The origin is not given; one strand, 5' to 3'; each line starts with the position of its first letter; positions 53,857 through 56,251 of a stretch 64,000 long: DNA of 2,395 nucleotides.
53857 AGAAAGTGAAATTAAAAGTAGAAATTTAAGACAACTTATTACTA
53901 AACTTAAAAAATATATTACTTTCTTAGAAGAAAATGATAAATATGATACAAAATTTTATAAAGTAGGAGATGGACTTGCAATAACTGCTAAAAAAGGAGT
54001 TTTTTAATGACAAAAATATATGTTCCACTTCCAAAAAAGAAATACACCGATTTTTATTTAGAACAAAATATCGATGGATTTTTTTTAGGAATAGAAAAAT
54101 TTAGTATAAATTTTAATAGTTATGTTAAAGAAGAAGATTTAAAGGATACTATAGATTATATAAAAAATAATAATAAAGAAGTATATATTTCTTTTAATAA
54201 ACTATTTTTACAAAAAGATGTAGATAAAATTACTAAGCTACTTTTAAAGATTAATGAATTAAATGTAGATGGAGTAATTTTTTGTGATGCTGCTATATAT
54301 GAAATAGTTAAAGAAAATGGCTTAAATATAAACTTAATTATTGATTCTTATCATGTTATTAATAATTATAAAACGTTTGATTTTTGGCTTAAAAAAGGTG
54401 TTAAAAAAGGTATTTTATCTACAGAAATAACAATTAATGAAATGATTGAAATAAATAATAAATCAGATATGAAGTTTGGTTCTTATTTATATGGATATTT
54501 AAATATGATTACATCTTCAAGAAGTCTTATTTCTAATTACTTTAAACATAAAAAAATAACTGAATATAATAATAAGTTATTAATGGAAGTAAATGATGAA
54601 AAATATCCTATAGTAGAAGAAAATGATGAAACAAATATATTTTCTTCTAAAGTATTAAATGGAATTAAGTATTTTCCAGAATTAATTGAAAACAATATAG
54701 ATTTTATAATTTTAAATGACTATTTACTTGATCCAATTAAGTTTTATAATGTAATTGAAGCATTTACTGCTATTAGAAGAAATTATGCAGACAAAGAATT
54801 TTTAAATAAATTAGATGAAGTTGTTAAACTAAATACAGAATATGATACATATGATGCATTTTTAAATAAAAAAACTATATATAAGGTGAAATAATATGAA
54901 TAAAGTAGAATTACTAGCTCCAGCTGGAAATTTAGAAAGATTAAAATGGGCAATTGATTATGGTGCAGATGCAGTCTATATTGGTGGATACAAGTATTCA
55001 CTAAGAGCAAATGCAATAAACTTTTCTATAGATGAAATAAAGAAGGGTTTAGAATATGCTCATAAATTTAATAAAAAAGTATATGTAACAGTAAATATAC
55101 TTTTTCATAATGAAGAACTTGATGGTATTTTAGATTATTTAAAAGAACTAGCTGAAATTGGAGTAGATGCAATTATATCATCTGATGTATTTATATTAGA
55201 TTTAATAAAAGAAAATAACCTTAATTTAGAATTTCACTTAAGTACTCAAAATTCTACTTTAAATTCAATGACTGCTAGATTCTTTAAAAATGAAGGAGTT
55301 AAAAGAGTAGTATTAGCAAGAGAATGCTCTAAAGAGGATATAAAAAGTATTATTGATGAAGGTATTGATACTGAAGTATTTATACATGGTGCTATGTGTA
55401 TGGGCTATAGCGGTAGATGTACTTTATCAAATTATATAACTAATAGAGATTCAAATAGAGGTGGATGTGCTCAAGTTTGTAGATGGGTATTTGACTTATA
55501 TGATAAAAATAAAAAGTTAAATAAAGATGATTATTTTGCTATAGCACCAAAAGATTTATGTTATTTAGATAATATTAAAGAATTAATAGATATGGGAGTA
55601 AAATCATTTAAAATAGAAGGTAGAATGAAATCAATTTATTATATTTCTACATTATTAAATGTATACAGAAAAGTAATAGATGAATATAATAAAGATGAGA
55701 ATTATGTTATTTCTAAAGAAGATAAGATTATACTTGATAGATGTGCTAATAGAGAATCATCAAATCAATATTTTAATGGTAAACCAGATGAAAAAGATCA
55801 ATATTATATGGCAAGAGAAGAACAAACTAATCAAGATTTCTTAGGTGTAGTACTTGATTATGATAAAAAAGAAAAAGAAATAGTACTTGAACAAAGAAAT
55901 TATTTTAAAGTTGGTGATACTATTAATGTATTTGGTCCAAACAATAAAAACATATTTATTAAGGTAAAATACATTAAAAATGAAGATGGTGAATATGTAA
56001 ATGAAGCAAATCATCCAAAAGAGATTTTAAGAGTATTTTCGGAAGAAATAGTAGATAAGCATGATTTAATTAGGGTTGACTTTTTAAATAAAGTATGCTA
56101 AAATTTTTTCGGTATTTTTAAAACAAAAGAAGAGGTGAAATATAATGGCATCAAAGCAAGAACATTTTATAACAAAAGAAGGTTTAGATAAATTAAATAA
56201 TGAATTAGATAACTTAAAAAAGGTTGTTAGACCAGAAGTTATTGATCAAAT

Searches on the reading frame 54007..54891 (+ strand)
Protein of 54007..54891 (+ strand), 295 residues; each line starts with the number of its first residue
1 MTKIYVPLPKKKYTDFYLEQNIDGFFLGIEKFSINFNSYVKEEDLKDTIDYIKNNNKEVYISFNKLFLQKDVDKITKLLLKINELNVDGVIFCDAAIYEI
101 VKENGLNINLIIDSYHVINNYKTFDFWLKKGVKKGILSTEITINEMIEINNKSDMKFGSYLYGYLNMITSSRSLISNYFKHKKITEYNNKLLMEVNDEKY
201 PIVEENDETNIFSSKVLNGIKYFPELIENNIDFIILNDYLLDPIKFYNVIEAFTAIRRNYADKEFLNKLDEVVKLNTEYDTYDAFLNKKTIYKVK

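Call 17: search_protein_families(library=pfam, proteins=[window:54007-54891:+], max_evalue=0.001)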
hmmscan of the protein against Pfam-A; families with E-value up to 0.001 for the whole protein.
window:54007-54891:+ (295 aa): 1 family
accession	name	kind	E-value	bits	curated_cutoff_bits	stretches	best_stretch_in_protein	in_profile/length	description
PF01136.24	Peptidase_U32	-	6.6e-28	98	22.4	1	73-272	2-213/233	Peptidase family U32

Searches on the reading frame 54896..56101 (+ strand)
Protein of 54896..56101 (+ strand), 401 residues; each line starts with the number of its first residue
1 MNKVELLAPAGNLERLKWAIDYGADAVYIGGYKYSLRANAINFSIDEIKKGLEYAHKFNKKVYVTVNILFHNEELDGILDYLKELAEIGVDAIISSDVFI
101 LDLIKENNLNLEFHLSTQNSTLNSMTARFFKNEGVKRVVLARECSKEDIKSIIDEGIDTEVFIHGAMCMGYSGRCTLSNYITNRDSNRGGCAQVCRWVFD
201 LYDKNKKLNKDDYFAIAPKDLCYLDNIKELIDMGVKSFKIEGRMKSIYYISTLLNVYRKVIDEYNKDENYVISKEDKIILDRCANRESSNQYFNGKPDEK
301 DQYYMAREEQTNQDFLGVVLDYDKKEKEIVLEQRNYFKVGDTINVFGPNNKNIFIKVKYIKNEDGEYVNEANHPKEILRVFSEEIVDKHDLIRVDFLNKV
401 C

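Call 17: search_protein_families(library=pfam, proteins=[window:54896-56098:+], max_evalue=0.001)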
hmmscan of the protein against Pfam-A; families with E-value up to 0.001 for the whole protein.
window:54896-56098:+ (401 aa): 2 families
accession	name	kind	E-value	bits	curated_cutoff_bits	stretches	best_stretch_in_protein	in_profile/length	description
PF01136.24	Peptidase_U32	-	1.4e-77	260.5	22.4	1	76-298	2-232/233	Peptidase family U32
PF16325.11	Peptidase_U32_C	-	3.3e-23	82.1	28.2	1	312-393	2-83/83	Peptidase family U32 C-terminal domain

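Call 33: find_encoding_contigs(protein=window:54896-56101:+, flank=10000, max_places=6)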
Protein window:54896-56101:+ (401 aa): 9 contigs read that carry it; 6 places shown.
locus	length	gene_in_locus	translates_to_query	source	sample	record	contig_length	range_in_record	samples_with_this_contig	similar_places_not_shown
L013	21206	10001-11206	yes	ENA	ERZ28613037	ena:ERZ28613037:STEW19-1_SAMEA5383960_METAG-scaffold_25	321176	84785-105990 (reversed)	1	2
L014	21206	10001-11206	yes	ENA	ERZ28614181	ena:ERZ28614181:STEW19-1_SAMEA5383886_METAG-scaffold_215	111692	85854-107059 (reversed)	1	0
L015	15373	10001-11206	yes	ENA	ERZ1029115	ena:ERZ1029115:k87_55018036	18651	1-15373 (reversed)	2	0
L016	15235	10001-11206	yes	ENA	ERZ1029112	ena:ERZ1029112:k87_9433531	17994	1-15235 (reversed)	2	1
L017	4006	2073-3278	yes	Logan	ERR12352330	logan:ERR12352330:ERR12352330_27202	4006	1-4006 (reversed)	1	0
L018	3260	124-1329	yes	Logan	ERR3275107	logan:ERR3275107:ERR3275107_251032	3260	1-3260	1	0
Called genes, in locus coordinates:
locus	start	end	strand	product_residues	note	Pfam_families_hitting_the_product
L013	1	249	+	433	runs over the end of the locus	-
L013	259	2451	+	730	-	PF23139:OB_YrrC, PF14490:HHH_RecD2, PF13086:AAA_11 (weak), PF13245:AAA_19, PF13604:AAA_30, PF20720:nSTAND3 (faint), PF18335:SH3_13, PF13538:UvrD_C_2, +1 more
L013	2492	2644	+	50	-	-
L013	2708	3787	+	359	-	PF01594:AI-2E_transport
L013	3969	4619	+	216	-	PF02224:Cytidylate_kin, PF13189:Cytidylate_kin2, PF13238:AAA_18 (weak), PF13207:AAA_17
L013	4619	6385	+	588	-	PF01411:tRNA-synt_2c, PF07973:tRNA_SAD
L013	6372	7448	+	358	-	PF02618:YceG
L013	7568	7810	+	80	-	PF06135:IreB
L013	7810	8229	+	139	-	PF03652:RuvX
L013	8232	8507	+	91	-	PF06949:DUF1292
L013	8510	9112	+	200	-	PF01596:Methyltransf_3, PF01135:PCMT, PF02353:CMAS (weak), PF01189:Methyltr_RsmB-F (faint), PF13847:Methyltransf_31, PF13578:Methyltransf_24, PF13649:Methyltransf_25 (weak)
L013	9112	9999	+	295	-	PF01136:Peptidase_U32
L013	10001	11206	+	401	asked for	PF01136:Peptidase_U32, PF16325:Peptidase_U32_C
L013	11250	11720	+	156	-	PF03449:GreA_GreB_N, PF01272:GreA_GreB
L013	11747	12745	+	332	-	PF00303:Thymidylat_synt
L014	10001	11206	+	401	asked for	PF01136:Peptidase_U32, PF16325:Peptidase_U32_C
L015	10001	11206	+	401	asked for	PF01136:Peptidase_U32, PF16325:Peptidase_U32_C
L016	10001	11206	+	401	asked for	PF01136:Peptidase_U32, PF16325:Peptidase_U32_C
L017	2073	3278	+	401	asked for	PF01136:Peptidase_U32, PF16325:Peptidase_U32_C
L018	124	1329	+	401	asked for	PF01136:Peptidase_U32, PF16325:Peptidase_U32_C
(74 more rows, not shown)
